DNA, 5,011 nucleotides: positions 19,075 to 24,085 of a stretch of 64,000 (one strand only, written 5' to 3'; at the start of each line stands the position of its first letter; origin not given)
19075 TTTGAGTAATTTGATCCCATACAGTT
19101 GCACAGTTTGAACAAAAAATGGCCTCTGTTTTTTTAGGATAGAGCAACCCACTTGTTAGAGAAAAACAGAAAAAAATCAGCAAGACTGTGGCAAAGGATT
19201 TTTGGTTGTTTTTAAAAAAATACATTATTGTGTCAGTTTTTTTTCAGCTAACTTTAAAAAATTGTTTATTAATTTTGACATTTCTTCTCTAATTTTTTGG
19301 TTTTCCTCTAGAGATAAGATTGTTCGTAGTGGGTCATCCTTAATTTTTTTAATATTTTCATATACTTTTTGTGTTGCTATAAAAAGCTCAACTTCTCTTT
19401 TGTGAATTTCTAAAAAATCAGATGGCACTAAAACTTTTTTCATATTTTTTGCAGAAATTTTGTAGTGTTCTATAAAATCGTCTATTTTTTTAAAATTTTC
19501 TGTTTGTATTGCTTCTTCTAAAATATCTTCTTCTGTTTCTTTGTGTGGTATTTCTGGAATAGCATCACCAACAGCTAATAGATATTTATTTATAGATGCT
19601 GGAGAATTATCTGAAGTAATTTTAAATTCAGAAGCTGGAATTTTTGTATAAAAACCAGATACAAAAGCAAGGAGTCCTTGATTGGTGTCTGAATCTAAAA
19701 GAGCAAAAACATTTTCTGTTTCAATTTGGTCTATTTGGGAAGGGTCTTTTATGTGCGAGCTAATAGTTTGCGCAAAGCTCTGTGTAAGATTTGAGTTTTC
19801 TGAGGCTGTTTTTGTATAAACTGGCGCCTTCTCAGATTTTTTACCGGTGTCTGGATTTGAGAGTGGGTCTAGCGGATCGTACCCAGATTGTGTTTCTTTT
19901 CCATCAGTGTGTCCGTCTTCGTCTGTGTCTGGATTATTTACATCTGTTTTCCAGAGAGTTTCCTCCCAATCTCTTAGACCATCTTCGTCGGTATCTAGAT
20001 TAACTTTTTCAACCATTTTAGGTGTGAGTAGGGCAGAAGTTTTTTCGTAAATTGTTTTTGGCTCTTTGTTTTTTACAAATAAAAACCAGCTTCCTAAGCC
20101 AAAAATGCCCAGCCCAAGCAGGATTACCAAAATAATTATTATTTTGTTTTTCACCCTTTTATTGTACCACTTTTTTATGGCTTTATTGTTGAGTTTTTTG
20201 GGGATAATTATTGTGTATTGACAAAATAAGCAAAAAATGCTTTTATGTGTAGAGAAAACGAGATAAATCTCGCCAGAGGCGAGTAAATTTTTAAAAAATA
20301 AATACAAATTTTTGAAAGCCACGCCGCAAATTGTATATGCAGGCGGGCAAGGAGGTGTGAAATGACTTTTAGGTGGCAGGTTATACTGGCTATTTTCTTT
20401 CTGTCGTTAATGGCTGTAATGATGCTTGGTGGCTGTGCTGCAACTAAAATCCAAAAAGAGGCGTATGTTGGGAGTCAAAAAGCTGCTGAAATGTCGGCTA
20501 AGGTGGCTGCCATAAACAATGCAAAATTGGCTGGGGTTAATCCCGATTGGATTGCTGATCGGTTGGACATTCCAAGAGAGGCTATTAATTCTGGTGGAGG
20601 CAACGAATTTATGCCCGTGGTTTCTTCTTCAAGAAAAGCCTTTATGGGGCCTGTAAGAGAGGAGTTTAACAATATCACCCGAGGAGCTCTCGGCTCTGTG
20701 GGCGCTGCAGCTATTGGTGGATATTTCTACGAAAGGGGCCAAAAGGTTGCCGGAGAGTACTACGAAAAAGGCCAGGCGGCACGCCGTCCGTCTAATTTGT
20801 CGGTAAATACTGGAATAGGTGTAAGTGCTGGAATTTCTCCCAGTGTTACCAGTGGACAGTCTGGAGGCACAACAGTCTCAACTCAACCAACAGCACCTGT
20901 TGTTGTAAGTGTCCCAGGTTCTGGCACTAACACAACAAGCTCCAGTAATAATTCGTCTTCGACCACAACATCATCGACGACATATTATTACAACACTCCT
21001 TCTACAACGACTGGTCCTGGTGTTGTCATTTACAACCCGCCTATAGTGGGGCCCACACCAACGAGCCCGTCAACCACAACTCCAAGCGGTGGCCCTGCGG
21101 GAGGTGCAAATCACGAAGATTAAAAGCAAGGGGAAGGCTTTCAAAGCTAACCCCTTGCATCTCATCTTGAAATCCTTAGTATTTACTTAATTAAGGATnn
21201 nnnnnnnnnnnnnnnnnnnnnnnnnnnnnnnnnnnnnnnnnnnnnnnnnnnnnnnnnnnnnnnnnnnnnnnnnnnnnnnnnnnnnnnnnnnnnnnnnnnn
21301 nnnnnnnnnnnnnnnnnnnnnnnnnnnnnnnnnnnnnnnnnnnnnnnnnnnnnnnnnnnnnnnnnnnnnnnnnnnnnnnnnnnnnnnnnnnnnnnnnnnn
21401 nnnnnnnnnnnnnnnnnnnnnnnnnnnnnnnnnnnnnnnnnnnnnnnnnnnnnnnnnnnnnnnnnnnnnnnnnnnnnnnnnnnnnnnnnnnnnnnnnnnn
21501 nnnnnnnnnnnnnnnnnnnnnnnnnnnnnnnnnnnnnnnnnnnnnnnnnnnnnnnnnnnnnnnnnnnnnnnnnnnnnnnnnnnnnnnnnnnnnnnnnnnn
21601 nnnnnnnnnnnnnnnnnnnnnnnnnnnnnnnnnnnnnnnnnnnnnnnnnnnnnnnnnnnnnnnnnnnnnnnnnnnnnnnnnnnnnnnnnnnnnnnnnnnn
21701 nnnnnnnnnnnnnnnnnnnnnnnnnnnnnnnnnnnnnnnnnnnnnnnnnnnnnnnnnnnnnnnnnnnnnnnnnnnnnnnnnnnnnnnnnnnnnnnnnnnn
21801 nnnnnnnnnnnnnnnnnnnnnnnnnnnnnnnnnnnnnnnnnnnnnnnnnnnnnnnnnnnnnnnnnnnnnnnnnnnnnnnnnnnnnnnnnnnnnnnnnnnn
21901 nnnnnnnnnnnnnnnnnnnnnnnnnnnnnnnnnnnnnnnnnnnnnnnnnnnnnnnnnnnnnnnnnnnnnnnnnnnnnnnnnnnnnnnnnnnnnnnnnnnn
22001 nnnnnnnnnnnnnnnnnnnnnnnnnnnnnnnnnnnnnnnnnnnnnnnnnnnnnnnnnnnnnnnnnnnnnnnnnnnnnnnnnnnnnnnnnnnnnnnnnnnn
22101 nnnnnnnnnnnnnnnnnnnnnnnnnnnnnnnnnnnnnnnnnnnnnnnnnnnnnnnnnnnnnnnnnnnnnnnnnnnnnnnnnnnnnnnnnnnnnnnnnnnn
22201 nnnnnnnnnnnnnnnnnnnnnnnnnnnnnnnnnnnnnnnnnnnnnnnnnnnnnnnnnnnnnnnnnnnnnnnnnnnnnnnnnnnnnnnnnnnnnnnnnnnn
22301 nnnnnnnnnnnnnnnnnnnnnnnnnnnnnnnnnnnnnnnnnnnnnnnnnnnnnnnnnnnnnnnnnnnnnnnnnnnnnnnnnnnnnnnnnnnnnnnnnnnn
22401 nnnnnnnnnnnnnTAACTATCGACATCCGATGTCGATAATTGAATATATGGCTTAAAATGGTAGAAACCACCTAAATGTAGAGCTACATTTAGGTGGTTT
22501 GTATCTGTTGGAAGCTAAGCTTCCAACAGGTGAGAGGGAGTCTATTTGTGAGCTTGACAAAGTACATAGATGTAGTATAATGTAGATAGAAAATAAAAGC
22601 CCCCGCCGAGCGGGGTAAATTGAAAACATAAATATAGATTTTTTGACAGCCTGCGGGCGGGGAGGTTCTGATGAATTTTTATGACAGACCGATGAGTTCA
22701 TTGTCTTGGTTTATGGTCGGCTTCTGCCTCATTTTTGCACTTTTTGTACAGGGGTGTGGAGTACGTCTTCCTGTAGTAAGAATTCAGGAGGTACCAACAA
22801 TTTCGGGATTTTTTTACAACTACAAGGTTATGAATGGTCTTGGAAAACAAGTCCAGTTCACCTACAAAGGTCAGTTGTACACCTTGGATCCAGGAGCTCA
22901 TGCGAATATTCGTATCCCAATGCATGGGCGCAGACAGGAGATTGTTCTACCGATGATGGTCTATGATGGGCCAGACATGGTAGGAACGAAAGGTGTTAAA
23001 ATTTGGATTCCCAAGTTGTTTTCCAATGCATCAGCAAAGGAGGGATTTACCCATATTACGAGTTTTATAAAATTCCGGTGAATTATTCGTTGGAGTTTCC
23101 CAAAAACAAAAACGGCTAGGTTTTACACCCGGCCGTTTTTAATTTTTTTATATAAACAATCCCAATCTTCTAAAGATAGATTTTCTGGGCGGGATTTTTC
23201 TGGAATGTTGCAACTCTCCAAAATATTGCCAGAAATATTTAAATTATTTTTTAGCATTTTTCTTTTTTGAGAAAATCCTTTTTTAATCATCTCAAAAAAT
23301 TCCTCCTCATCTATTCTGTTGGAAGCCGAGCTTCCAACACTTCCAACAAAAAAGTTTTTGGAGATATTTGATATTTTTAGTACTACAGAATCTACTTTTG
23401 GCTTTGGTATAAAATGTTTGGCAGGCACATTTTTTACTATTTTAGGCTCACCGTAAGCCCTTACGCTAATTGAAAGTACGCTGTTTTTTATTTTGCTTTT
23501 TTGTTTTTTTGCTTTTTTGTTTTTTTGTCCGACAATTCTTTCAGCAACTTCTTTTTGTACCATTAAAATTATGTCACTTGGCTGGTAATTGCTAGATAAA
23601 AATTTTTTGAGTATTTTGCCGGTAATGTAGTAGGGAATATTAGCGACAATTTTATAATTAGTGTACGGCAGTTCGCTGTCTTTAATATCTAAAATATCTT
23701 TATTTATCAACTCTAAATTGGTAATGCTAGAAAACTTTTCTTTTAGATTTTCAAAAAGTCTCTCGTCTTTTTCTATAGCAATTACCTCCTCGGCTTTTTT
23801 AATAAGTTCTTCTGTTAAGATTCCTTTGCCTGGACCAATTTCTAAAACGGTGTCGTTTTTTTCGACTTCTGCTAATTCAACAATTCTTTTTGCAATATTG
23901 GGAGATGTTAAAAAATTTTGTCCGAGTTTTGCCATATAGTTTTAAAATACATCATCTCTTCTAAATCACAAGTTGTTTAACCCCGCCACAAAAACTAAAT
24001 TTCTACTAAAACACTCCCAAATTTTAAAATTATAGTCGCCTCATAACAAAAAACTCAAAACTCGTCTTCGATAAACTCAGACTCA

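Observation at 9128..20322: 11-gene T4SS/conjugation-like operon with no relaxase or coupling protein, in a reduced genome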

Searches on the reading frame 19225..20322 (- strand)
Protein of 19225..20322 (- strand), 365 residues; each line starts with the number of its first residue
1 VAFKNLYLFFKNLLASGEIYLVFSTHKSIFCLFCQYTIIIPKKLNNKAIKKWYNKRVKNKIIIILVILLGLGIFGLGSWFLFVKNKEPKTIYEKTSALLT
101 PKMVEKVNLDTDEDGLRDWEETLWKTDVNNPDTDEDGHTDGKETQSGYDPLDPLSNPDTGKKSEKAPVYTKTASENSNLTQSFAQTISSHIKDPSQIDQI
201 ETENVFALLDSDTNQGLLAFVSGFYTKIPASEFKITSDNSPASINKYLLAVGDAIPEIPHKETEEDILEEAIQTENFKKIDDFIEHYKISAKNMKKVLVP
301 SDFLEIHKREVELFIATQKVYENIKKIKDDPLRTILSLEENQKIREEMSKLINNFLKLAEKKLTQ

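Call 5: search_protein_families(library=pfam, proteins=[window:19225-20322:-], max_evalue=0.01)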
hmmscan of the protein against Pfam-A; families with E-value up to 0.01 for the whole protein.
window:19225-20322:- (365 aa): 1 family
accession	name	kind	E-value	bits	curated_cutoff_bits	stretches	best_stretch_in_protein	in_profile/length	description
PF18884.5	TSP3_bac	-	0.0081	16.4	25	0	132-153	1-22/22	Bacterial TSP3 repeat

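Call 41: search_solved_structures(query=A4, max_evalue=1)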
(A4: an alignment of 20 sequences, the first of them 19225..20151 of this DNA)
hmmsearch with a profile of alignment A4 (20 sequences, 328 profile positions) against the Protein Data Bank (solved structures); distinct sequences matched with E-value up to 1: 124 (the best 60 are shown).
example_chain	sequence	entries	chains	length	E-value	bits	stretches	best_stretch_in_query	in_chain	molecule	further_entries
7c7u_A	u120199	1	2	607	6.2e-08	35.6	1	46-121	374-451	Biofilm-associated surface protein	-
7c7r_B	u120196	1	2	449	1.8e-07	34.1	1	46-107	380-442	Biofilm-associated surface protein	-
2k0j_A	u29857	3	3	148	0.012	18.2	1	45-88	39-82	calmodulin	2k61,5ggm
3u0k_A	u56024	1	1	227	0.018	17.7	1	45-88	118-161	RCaMP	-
6nz1_A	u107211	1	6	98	0.032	16.9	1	227-312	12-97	Design construct XXA_GVDQ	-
6u3d_A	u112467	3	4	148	0.044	16.4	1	44-88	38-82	Calmodulin-1 | Calmodulin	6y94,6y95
6xy3_AAA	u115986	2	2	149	0.044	16.4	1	44-88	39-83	Calmodulin-1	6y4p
6dae_A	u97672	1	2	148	0.046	16.4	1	45-88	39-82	Calmodulin-1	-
1xfu_O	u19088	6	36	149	0.046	16.4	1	45-88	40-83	Calmodulin 2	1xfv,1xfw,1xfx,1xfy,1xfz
2m3s_A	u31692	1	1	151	0.046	16.3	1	45-88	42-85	Calmodulin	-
6xxx_AAA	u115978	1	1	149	0.047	16.3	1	45-88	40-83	Calmodulin-1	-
8bd2_A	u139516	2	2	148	0.051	16.2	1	45-88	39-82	Calmodulin-3 | Calmodulin-1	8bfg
9ya0_SA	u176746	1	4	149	0.052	16.2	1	45-87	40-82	Calmodulin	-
8k9z_B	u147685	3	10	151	0.052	16.2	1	45-88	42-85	Calmodulin-2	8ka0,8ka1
8eow_E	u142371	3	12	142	0.053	16.1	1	45-88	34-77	Calmodulin-1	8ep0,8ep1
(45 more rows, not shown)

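Call 72: search_protein_families(library=ncbifam, proteins=[window:19225-20322:-], max_evalue=0.01)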
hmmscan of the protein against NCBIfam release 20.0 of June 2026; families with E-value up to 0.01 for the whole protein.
window:19225-20322:- (365 aa): 2 families
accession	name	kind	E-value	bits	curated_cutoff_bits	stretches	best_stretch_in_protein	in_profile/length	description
NF033765.2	gliding_CglD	equivalog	0.0015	16.4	400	1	109-146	206-243/1124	adventurous gliding motility lipoprotein CglD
NF047639.1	throspo3_MtsD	equivalog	0.0018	16.4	800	1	106-154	456-504/651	cell-cell cohesion protein MtsD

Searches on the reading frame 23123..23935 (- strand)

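Call 20: search_protein_families(library=pfam, proteins=[window:23123-23935:-], max_evalue=0.001)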
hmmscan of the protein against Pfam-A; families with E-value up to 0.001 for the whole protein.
window:23123-23935:- (270 aa): 4 families
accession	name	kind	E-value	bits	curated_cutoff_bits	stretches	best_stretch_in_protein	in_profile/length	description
PF00398.26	RrnaAD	-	2.8e-54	184.4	24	1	3-262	7-258/263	Ribosomal RNA adenine dimethylase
PF05219.18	DREV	-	4.3e-05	23.2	26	1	1-81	64-150/265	DREV methyltransferase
PF13649.12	Methyltransf_25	-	4.6e-05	24.5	27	1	30-87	1-61/97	Methyltransferase domain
PF01135.25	PCMT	-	0.0002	21.7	20.3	1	8-68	55-118/210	Protein-L-isoaspartate(D-aspartate) O-methyltransferase (PCMT)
